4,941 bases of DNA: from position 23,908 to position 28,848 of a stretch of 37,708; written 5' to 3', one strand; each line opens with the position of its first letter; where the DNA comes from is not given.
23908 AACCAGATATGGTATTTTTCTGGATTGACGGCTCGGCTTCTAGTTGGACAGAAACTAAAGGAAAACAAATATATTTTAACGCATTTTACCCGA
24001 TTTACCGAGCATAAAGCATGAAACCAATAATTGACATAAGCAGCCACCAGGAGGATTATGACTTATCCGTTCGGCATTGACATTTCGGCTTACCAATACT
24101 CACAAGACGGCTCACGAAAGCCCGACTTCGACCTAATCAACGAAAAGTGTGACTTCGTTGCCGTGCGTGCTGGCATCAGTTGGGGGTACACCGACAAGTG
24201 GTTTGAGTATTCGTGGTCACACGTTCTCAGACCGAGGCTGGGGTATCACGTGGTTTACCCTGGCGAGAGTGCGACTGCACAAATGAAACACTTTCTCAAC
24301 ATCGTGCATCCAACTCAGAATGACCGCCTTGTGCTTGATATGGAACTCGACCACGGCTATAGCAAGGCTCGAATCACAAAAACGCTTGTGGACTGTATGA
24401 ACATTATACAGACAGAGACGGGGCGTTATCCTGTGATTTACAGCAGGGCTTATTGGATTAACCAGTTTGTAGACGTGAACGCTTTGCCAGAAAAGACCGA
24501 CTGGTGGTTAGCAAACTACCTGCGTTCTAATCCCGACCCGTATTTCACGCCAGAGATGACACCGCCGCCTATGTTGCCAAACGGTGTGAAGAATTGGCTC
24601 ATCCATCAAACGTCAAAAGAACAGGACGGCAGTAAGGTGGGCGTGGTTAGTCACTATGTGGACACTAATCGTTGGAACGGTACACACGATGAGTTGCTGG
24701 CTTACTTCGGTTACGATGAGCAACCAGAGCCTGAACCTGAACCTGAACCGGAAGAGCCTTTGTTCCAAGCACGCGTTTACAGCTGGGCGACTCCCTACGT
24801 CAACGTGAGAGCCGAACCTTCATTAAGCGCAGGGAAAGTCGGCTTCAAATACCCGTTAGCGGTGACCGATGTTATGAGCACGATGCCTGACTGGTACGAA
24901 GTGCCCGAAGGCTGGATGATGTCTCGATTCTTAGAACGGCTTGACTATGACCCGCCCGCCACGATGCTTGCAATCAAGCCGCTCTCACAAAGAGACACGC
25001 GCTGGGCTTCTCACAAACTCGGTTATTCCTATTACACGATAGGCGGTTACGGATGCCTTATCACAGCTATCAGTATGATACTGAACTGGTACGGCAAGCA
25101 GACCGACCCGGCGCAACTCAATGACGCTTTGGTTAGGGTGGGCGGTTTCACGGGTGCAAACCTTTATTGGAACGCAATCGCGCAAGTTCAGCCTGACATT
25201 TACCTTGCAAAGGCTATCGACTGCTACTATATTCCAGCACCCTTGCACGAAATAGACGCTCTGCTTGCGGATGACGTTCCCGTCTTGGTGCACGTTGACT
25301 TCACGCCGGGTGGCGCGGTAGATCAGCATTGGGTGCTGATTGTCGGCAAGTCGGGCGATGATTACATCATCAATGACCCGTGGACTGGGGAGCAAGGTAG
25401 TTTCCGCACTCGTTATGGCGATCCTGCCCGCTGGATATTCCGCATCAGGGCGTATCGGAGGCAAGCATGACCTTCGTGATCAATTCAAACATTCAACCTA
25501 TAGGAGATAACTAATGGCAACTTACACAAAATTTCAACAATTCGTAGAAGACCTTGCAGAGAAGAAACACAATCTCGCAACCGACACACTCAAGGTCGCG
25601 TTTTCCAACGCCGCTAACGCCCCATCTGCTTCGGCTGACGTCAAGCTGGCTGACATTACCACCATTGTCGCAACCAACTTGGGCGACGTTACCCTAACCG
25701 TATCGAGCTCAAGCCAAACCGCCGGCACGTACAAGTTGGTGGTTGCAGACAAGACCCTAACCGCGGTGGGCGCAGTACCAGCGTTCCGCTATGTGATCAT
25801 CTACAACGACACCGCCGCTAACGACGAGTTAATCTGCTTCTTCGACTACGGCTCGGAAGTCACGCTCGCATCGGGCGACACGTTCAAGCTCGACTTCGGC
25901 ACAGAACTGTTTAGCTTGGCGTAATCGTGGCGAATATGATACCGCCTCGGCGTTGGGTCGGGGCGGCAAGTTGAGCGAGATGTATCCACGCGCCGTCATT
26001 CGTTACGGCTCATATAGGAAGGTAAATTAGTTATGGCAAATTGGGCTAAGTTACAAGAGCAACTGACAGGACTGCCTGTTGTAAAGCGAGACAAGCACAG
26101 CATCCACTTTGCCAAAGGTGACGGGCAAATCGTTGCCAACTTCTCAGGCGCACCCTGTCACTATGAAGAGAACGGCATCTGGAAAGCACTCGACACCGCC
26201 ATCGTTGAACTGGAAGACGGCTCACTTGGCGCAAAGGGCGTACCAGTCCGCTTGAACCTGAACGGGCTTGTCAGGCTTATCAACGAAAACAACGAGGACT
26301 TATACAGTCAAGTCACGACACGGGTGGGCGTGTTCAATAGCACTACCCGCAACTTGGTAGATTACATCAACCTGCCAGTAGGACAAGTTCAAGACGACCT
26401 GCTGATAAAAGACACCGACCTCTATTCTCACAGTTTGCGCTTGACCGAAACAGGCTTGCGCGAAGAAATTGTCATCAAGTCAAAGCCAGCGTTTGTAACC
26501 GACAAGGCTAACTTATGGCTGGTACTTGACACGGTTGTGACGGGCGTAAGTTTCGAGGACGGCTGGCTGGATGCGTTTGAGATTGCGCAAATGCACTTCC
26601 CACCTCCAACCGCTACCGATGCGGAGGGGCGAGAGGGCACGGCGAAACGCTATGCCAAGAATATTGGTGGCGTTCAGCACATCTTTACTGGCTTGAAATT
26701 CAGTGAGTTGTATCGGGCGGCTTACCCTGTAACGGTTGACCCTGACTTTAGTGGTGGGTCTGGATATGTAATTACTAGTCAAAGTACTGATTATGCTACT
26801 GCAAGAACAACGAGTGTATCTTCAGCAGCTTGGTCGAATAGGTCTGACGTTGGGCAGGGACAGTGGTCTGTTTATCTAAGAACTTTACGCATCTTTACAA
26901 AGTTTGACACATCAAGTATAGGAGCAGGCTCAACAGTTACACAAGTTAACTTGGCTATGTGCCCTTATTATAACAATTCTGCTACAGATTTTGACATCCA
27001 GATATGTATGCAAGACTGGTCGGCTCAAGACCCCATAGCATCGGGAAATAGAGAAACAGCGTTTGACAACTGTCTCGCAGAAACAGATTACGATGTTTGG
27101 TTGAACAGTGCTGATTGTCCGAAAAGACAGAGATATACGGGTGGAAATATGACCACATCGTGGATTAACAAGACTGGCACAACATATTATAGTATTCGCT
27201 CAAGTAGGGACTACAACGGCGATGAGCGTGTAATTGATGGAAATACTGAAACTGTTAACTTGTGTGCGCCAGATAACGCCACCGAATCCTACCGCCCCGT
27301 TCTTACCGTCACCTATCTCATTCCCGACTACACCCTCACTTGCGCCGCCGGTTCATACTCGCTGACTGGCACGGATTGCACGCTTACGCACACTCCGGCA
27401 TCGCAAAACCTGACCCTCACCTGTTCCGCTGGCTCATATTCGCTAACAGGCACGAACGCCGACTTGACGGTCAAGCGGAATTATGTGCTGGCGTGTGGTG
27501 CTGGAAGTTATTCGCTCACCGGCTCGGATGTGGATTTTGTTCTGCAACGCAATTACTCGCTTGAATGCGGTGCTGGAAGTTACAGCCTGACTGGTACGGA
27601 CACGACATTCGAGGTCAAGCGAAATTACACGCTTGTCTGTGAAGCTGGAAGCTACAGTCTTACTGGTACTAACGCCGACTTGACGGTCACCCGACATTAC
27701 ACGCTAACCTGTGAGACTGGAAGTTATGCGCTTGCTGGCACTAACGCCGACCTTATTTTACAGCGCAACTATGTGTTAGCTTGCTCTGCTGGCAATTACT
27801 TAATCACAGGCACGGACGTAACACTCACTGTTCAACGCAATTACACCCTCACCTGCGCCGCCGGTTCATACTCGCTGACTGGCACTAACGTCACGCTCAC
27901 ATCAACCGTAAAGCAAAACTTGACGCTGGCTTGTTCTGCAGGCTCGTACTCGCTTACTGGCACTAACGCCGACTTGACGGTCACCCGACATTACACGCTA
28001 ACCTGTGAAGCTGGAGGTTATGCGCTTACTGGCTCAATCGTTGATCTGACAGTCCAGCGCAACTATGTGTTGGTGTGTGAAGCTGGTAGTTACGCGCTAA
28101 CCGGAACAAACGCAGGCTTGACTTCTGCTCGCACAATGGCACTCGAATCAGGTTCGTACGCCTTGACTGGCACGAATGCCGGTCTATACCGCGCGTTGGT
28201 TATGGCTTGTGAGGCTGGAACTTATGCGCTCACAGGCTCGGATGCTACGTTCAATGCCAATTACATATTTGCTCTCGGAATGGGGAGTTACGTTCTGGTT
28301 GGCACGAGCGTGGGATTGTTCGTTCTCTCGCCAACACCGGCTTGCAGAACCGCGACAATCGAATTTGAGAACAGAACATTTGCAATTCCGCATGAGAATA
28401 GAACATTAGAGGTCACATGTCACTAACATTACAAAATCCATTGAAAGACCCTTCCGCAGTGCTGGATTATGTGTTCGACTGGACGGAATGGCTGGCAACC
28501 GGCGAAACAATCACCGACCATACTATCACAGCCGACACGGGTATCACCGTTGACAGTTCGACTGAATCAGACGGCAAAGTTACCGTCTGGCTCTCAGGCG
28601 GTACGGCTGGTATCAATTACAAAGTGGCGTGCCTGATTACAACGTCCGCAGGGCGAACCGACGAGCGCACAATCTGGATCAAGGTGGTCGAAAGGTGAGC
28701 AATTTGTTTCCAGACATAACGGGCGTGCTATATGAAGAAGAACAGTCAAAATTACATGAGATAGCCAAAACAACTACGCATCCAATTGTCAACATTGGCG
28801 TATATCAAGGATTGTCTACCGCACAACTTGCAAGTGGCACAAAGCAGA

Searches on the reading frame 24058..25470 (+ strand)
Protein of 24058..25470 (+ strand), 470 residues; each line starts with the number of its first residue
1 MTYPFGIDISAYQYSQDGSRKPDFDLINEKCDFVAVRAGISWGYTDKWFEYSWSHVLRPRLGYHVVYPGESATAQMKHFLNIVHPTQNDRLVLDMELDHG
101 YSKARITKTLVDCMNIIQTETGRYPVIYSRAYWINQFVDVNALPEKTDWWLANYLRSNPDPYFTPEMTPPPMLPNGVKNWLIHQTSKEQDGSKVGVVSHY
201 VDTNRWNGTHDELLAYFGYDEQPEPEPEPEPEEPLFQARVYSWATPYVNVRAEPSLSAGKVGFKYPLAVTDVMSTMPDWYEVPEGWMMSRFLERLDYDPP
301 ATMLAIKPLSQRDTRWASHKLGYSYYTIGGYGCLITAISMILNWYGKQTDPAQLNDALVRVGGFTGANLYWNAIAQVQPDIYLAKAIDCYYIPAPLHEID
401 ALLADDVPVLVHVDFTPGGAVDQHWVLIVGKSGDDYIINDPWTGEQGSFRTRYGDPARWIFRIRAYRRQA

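Call 9: search_protein_families(library=phrogs, proteins=[window:24058-25470:+], max_evalue=0.0001)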
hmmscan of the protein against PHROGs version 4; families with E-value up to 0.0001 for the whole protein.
window:24058-25470:+ (470 aa): 4 families
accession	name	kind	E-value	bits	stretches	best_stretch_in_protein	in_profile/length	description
phrog_291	-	lysis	7.8e-23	82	1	6-245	115-317/509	endolysin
phrog_6745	-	lysis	6.4e-12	46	1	6-167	6-166/396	endolysin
phrog_6219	-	lysis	2e-11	45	1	6-160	4-156/326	endolysin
phrog_23704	-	unknown function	4.1e-05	24.9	0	91-216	20-126/134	-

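Call 16: search_protein_families(library=pfam, proteins=[window:24058-25470:+], max_evalue=0.001)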
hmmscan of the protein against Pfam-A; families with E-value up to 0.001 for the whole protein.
window:24058-25470:+ (470 aa): 4 families
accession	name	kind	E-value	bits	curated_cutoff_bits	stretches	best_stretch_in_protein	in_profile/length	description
PF01183.26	Glyco_hydro_25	-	8.1e-17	62.5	27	1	7-185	1-171/180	Glycosyl hydrolases family 25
PF13529.12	Peptidase_C39_2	-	5.7e-10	40.4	24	1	306-442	3-143/143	Peptidase_C39 like family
PF03412.21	Peptidase_C39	-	0.00053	20.3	22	0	332-358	12-38/133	Peptidase C39 family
PF12385.14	Peptidase_C70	-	0.00075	19.9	19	0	331-446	18-128/141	Papain-like cysteine protease AvrRpt2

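Call 57: search_solved_structures(query=window:24058-25470:+, max_evalue=0.01)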
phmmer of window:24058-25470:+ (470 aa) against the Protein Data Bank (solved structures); distinct sequences matched with E-value up to 0.01: 2.
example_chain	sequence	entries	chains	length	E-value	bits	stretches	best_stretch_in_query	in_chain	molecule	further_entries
6zmv_A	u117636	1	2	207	5.4e-05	25.1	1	7-135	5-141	muramidase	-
2x8r_A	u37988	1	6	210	0.0042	18.9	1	28-186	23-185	GLYCOSYL HYDROLASE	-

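Call 74: find_related_loci(query=window:24058-25470:+, collection=viral_contigs, flank=4000)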
Query window:24058-25470:+ (470 aa) in viral_contigs; peptide patterns used: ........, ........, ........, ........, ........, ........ (x = any residue, [..] = any of these).
20 stretches matched a pattern; 17 encode a relative of the query (tblastn E <= 1e-3); 17 distinct loci.
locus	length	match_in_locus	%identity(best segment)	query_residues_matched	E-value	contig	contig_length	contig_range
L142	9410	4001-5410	100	1-470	0e+0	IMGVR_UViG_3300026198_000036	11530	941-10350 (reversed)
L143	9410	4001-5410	100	1-470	0e+0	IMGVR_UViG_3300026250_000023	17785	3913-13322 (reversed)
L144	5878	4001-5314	62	7-470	5e-162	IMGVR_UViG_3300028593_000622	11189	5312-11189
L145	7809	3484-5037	96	7-470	2e-156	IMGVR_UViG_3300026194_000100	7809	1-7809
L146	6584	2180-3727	97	7-468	4e-157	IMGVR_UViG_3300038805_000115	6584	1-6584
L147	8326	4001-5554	96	7-470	3e-156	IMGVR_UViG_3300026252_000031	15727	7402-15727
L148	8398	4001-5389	59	5-468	1e-152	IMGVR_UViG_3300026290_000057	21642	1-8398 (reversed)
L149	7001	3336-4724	59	5-468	6e-153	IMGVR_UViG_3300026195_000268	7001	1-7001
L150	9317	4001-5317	59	7-470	2e-149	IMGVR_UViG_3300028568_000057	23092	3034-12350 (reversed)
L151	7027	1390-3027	81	1-470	8e-149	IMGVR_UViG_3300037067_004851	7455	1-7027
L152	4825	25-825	89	201-468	1e-147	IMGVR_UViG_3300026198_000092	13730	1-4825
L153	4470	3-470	94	314-469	3e-95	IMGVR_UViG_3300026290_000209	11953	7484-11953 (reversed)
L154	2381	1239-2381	98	7-333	2e-65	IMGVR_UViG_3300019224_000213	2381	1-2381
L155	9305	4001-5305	37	7-468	4e-60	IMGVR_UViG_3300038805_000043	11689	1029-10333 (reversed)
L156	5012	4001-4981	40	7-355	7e-49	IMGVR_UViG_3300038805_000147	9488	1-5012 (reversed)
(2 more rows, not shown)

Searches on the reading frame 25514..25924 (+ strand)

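Call 9: search_protein_families(library=phrogs, proteins=[window:25514-25924:+], max_evalue=0.0001)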
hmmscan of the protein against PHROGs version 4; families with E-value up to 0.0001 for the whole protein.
window:25514-25924:+ (136 aa): 1 family
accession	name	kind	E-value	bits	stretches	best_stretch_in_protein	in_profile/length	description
phrog_644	-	unknown function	6e-15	56.5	1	2-128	2-134/174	-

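Call 16: search_protein_families(library=pfam, proteins=[window:25514-25924:+], max_evalue=0.001)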
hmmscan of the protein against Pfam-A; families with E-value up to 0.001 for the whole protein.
window:25514-25924:+ (136 aa): 0 families

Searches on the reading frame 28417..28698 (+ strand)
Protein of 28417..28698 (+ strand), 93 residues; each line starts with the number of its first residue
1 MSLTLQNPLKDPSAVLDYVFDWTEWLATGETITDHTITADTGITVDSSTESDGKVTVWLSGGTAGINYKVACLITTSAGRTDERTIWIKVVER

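Call 9: search_protein_families(library=phrogs, proteins=[window:28417-28698:+], max_evalue=0.0001)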
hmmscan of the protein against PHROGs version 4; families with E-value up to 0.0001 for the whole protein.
window:28417-28698:+ (93 aa): 2 families
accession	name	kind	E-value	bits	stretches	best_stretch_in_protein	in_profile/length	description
phrog_4137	-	unknown function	8e-19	69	1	3-92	257-348/349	-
phrog_31364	-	unknown function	9.5e-05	23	0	10-85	56-132/265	-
